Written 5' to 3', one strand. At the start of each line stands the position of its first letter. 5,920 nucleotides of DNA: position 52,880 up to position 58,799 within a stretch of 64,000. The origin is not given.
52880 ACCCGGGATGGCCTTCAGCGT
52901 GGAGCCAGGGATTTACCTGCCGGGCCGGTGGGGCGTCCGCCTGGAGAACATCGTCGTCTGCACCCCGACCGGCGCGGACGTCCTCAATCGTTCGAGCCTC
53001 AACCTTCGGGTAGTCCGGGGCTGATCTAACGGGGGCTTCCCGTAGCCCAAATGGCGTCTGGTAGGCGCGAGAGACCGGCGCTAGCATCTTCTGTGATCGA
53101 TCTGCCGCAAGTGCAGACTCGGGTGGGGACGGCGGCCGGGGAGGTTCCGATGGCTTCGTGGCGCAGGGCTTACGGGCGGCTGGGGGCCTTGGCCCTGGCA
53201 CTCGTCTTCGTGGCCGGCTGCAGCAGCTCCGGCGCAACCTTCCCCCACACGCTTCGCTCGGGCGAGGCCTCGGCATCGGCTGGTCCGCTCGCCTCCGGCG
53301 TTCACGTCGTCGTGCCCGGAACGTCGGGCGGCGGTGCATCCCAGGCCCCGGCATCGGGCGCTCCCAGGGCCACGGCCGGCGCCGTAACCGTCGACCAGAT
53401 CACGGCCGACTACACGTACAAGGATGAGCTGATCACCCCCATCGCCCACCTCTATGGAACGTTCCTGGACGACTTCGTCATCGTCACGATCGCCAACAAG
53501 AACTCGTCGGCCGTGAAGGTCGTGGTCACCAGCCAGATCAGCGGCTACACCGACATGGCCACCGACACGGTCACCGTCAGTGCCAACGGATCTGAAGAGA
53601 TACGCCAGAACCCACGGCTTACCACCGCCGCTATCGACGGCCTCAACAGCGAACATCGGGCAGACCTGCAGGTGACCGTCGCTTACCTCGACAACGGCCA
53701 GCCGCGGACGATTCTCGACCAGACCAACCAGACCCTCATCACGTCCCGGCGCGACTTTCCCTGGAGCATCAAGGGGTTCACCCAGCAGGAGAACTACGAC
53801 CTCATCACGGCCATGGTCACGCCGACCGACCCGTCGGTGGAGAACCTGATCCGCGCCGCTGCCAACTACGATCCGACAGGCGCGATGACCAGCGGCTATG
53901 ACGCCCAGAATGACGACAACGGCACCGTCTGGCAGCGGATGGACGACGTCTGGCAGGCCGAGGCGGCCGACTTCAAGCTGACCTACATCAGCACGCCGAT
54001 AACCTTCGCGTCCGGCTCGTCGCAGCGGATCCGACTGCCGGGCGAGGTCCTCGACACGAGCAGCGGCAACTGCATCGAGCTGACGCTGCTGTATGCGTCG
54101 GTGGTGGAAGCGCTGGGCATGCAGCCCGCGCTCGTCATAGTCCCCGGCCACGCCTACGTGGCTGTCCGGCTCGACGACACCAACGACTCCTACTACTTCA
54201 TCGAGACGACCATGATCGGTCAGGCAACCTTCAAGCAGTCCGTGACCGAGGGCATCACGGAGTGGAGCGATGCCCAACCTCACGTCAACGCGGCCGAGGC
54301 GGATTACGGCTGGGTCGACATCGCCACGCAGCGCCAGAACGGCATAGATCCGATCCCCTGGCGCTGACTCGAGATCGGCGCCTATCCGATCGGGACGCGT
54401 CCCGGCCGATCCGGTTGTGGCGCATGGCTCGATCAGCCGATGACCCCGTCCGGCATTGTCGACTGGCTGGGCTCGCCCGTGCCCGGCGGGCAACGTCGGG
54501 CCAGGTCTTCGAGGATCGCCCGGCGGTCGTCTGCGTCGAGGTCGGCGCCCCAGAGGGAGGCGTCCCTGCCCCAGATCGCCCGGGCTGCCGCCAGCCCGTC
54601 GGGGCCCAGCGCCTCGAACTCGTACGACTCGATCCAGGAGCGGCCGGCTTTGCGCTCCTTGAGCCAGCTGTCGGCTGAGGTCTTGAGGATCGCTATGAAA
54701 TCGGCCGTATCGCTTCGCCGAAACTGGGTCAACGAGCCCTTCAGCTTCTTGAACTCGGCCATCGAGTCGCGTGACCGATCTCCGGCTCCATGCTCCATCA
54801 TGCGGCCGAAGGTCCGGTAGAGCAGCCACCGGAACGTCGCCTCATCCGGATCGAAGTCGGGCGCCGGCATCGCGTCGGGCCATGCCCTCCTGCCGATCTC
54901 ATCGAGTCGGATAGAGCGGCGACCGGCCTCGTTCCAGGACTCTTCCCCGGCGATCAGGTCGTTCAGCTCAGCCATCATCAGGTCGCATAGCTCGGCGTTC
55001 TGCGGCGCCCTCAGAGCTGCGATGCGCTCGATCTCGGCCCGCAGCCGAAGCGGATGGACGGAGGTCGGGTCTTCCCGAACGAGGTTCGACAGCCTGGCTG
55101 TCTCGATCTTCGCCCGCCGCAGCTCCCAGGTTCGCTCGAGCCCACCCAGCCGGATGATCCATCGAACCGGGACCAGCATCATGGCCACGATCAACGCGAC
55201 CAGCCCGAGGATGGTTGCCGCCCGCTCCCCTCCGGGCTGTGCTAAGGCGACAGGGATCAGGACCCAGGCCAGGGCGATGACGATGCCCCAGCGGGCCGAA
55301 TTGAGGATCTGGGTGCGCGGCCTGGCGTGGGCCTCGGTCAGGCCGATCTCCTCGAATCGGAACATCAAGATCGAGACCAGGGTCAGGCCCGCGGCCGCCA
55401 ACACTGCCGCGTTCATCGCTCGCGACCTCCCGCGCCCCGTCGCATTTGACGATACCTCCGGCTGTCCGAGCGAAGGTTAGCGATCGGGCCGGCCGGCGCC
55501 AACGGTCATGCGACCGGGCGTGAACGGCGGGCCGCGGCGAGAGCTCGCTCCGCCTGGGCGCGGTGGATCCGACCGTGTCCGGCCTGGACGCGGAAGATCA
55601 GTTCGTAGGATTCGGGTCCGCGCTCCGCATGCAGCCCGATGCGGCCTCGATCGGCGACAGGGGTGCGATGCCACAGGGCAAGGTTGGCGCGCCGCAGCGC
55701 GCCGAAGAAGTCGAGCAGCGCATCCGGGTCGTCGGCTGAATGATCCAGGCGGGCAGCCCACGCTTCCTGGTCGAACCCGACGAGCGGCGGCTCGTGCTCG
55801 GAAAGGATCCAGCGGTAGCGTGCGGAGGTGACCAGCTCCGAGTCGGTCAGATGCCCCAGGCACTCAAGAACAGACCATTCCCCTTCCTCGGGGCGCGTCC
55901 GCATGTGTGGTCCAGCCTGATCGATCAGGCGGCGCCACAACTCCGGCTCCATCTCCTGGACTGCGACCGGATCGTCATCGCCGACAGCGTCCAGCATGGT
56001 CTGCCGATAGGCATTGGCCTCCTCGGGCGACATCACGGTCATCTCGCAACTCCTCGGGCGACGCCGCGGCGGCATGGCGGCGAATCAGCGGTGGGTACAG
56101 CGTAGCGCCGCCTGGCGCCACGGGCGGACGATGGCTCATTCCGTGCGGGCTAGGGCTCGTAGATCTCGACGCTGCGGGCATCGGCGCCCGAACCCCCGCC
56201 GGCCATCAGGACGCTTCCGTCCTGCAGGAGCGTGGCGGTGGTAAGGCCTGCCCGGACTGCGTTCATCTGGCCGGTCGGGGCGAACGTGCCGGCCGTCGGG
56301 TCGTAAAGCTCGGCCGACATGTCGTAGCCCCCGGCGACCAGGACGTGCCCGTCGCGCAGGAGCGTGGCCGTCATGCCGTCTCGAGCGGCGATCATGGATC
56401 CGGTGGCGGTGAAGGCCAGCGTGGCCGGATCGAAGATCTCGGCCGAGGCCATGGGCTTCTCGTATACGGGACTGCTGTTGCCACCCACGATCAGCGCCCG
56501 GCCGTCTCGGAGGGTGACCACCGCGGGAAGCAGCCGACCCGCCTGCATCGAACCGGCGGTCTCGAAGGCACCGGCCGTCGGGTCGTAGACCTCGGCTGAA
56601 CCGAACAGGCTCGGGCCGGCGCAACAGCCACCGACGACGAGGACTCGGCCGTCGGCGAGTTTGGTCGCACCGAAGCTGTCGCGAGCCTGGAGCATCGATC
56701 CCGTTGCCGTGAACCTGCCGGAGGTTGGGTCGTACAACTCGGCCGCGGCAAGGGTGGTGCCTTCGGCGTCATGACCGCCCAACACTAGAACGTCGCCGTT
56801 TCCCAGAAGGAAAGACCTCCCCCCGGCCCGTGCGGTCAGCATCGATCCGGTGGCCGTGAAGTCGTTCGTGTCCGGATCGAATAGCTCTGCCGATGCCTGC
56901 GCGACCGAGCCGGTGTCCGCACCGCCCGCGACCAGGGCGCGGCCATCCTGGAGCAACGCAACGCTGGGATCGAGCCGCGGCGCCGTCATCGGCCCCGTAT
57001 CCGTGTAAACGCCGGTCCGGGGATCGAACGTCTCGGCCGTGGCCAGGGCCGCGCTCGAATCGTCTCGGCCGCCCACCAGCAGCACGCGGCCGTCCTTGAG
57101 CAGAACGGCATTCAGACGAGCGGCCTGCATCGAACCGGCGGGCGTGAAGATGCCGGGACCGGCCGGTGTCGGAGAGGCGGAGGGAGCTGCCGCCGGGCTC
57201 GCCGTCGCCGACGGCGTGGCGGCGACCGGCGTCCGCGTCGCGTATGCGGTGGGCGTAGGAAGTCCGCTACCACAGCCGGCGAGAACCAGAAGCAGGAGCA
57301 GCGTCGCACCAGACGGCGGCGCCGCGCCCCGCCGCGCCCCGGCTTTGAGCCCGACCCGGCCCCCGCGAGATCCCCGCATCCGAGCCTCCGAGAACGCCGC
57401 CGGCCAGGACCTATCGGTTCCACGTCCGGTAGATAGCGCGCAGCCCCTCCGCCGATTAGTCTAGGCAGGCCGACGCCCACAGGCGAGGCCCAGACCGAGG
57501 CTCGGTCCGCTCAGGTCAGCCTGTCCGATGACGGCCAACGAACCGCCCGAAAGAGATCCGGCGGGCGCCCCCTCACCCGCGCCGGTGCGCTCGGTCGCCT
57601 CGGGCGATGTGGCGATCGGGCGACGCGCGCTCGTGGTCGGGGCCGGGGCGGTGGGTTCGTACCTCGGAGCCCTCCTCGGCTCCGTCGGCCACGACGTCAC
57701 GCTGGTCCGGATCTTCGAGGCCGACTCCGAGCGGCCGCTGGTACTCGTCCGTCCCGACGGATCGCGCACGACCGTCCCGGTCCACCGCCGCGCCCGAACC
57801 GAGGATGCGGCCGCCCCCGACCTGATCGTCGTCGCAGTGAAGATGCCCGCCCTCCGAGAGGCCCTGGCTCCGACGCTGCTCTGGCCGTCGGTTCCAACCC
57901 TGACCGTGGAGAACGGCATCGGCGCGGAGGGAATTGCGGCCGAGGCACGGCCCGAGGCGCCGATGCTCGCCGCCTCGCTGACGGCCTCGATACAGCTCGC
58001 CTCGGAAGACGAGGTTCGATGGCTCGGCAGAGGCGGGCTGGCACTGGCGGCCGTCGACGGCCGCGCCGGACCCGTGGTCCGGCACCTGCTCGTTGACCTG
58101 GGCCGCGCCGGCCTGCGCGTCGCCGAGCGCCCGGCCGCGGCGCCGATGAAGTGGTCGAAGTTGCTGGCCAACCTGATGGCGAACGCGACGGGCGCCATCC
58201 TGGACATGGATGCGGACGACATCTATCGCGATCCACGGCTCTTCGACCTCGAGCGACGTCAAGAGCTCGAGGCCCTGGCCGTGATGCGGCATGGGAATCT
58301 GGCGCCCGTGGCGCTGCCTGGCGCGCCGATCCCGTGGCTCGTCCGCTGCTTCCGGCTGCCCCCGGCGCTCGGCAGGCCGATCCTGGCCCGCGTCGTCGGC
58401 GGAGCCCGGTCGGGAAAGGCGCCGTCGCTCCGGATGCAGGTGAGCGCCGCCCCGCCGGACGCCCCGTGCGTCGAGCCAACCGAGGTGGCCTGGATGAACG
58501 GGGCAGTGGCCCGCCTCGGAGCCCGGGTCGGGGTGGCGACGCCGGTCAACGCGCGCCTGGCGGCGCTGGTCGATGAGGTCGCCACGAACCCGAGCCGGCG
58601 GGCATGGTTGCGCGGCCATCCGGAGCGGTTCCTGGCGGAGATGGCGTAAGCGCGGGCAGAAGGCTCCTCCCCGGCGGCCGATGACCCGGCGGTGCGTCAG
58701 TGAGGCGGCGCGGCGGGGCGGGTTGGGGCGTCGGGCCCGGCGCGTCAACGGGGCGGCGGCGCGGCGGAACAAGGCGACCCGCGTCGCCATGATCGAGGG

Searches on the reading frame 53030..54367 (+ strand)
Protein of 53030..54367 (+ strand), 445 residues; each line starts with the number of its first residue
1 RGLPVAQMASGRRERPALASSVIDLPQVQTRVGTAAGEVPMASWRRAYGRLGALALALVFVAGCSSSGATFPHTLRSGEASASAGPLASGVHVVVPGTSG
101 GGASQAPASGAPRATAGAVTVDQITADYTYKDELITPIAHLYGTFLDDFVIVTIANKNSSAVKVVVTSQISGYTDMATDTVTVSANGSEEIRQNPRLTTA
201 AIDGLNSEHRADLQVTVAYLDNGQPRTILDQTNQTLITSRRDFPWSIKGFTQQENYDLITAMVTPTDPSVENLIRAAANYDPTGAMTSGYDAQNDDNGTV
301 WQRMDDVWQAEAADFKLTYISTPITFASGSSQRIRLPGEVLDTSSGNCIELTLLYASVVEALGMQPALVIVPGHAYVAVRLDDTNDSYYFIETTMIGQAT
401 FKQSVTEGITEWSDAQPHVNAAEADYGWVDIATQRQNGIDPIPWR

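Call 49: search_protein_families(library=pfam, proteins=[window:53030-54367:+], max_evalue=0.001)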
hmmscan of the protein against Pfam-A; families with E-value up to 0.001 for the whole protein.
window:53030-54367:+ (445 aa): 1 family
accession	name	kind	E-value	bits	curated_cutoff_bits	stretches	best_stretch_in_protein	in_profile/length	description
PF13369.12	Transglut_core2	-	0.0001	22.2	23.5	1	339-407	58-124/155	Transglutaminase-like superfamily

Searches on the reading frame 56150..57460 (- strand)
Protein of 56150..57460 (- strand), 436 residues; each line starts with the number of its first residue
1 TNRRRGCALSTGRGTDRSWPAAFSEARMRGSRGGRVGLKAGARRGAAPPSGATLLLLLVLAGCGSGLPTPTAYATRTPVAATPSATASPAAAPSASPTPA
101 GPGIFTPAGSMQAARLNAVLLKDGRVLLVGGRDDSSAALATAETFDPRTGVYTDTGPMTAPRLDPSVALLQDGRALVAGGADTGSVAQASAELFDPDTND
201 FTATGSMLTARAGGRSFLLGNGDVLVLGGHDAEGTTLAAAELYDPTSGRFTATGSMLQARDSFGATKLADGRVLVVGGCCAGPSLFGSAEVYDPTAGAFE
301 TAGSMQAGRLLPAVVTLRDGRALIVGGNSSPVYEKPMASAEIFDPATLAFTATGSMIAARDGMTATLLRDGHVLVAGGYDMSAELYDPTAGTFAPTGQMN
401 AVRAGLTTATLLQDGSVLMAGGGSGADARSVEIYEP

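Call 49: search_protein_families(library=pfam, proteins=[window:56150-57460:-], max_evalue=0.001)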
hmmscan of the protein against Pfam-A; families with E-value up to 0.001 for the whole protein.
window:56150-57460:- (436 aa): 8 families
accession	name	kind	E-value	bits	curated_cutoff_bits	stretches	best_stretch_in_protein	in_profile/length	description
PF13964.12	Kelch_6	-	1.1e-29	101.8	25.3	2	118-162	6-50/50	Kelch motif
PF01344.31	Kelch_1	-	9.1e-27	92.7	20.1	1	270-306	11-46/46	Kelch motif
PF13418.12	Kelch_4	-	1.3e-21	76.7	21.6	1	259-305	1-47/49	Galactose oxidase, central domain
PF13415.12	Kelch_3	-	1.3e-19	70.3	22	0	174-213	3-42/48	Galactose oxidase, central domain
PF24681.1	Kelch_KLHDC2_KLHL20_DRC7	-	1.8e-13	50.8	50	2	172-378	8-221/221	KLHDC2/KLHL20/DRC7 Kelch-repeats domain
PF07646.21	Kelch_2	-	1.3e-09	37.9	21.3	0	123-158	11-47/48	Kelch motif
PF25210.1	Kelch_FKB95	-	4.5e-08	33.5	70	0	237-301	57-122/268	FKB95, Kelch-repeats domain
PF07250.17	Glyoxal_oxid_N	-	5e-06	26.4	37.5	0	267-335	74-143/243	Glyoxal oxidase N-terminus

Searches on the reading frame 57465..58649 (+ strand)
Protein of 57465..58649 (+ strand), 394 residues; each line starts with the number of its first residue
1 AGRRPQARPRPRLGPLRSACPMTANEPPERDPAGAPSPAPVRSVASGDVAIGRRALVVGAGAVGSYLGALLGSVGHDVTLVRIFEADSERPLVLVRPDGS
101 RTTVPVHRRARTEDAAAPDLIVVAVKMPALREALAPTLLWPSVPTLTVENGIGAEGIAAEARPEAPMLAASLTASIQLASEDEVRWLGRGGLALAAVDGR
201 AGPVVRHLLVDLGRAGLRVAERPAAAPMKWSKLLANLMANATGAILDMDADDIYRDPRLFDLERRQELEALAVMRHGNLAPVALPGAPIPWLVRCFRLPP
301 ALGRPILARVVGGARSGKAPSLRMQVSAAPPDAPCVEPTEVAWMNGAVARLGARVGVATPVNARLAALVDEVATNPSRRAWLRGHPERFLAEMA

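Call 49: search_protein_families(library=pfam, proteins=[window:57465-58649:+], max_evalue=0.001)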
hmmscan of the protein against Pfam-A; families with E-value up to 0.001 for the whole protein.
window:57465-58649:+ (394 aa): 2 families
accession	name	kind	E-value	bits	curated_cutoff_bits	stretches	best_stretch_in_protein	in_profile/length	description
PF02558.23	ApbA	-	8.6e-17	61.6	22.2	1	56-198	2-149/150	Ketopantoate reductase PanE/ApbA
PF08546.17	ApbA_C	-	3.1e-13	50.6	22.7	1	228-371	5-123/125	Ketopantoate reductase PanE/ApbA C terminal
